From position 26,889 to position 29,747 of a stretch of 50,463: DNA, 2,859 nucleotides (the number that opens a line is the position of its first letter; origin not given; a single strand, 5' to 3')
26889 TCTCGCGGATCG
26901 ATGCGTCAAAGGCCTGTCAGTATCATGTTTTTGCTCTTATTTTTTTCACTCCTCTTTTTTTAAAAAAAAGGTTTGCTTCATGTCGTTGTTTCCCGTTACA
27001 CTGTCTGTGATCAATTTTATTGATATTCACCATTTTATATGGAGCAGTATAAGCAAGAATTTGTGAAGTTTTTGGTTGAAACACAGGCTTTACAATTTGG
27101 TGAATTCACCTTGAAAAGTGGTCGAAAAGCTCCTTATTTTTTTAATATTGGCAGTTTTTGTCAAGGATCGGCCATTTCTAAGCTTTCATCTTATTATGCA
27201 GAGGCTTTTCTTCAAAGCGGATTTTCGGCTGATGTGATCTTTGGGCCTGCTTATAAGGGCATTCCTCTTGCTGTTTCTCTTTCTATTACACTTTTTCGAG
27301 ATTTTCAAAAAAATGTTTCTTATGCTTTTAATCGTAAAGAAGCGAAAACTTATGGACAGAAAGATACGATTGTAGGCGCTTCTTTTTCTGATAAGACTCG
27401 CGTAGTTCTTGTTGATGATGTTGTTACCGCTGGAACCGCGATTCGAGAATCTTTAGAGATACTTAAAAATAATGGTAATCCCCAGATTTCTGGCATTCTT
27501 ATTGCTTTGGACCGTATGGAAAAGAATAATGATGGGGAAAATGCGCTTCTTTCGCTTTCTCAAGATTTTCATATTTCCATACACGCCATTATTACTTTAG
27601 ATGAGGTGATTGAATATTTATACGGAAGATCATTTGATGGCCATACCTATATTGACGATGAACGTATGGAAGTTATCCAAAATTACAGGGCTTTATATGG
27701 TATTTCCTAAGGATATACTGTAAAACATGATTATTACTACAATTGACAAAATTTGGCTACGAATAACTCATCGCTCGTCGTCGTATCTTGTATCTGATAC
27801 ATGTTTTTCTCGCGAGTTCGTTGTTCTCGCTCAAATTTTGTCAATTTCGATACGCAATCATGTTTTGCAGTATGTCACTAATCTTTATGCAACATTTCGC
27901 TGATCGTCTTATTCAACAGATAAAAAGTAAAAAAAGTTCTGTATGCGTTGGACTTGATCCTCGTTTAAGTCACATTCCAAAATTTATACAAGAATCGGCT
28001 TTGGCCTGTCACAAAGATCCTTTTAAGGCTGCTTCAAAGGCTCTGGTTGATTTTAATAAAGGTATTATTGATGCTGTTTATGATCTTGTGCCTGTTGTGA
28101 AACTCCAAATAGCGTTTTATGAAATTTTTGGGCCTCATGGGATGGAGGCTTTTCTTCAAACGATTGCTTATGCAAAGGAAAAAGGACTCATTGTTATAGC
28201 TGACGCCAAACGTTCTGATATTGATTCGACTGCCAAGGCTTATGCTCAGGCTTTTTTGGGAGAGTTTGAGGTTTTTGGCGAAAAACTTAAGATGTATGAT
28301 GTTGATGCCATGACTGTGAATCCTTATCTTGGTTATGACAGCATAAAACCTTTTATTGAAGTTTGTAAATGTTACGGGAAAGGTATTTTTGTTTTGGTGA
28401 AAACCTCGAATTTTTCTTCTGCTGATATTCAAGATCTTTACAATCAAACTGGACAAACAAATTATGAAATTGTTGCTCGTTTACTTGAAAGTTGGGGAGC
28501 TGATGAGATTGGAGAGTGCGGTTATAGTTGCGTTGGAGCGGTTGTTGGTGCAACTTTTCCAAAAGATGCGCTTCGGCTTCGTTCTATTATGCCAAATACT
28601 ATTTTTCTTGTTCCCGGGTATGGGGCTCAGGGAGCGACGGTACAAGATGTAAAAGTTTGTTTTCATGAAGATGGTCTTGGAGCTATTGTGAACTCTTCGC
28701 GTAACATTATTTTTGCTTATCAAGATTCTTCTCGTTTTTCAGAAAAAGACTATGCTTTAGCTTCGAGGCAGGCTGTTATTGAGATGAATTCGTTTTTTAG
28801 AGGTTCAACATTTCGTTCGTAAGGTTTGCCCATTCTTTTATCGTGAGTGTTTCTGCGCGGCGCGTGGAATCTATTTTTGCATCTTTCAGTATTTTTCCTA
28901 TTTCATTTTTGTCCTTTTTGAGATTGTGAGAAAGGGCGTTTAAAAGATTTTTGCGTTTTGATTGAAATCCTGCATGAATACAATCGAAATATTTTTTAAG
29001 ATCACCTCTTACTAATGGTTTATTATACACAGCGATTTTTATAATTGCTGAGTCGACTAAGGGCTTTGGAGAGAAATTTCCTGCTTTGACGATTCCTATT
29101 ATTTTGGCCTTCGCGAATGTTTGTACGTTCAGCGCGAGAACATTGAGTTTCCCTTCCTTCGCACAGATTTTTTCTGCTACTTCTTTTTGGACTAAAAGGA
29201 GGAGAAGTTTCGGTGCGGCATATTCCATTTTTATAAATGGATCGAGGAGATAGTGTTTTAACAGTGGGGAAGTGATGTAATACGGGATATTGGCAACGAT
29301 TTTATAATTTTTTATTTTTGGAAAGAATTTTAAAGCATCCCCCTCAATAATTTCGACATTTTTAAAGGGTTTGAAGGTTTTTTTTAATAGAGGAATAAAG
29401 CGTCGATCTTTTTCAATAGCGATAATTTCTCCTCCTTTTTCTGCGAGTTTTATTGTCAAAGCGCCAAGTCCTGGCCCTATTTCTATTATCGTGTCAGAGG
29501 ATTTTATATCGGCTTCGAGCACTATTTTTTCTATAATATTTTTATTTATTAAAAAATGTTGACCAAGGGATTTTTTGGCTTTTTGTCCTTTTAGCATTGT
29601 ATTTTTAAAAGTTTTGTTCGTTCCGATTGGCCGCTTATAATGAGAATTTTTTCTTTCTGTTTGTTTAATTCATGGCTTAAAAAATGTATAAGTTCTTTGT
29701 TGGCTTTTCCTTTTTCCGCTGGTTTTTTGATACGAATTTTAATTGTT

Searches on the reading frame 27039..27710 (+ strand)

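Call 75: search_protein_families(library=pfam, proteins=[window:27039-27710:+], max_evalue=0.00001)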
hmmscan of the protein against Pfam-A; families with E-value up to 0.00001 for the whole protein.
window:27039-27710:+ (223 aa): 1 family
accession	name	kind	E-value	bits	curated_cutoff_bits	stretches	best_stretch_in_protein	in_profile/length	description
PF00156.33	Pribosyltran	-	9.6e-12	44.9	26.3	1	55-164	21-131/158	Phosphoribosyl transferase domain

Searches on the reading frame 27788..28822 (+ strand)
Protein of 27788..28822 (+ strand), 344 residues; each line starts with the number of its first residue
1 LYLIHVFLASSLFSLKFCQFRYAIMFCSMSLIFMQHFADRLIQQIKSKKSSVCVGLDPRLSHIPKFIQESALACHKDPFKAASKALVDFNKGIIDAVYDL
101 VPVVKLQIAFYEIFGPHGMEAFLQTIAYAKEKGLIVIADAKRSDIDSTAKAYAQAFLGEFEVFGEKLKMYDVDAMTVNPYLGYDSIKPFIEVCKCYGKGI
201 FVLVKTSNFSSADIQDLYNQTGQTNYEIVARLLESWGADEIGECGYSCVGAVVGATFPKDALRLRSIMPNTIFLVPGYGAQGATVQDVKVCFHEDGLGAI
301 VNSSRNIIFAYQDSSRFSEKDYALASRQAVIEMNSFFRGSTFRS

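Call 75: search_protein_families(library=pfam, proteins=[window:27788-28822:+], max_evalue=0.00001)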
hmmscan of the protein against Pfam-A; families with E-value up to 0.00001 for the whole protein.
window:27788-28822:+ (344 aa): 1 family
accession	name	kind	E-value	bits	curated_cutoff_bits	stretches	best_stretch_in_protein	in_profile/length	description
PF00215.30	OMPdecase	-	1.9e-27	97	27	1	52-311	3-212/221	Orotidine 5'-phosphate decarboxylase / HUMPS family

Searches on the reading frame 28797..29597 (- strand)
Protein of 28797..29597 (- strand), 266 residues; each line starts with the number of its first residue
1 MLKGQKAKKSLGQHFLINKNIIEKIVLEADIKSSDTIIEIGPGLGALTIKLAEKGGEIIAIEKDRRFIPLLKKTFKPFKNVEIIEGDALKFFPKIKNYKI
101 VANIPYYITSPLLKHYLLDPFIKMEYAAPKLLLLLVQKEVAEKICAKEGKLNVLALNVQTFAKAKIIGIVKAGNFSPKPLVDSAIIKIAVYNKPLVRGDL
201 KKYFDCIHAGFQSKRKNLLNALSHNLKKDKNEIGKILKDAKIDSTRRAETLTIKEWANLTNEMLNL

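Call 75: search_protein_families(library=pfam, proteins=[window:28797-29597:-], max_evalue=0.00001)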
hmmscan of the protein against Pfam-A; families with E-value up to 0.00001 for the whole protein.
window:28797-29597:- (266 aa): 1 family
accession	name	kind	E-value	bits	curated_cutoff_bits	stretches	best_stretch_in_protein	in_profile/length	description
PF00398.26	RrnaAD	-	4.2e-58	197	24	1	5-257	2-261/263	Ribosomal RNA adenine dimethylase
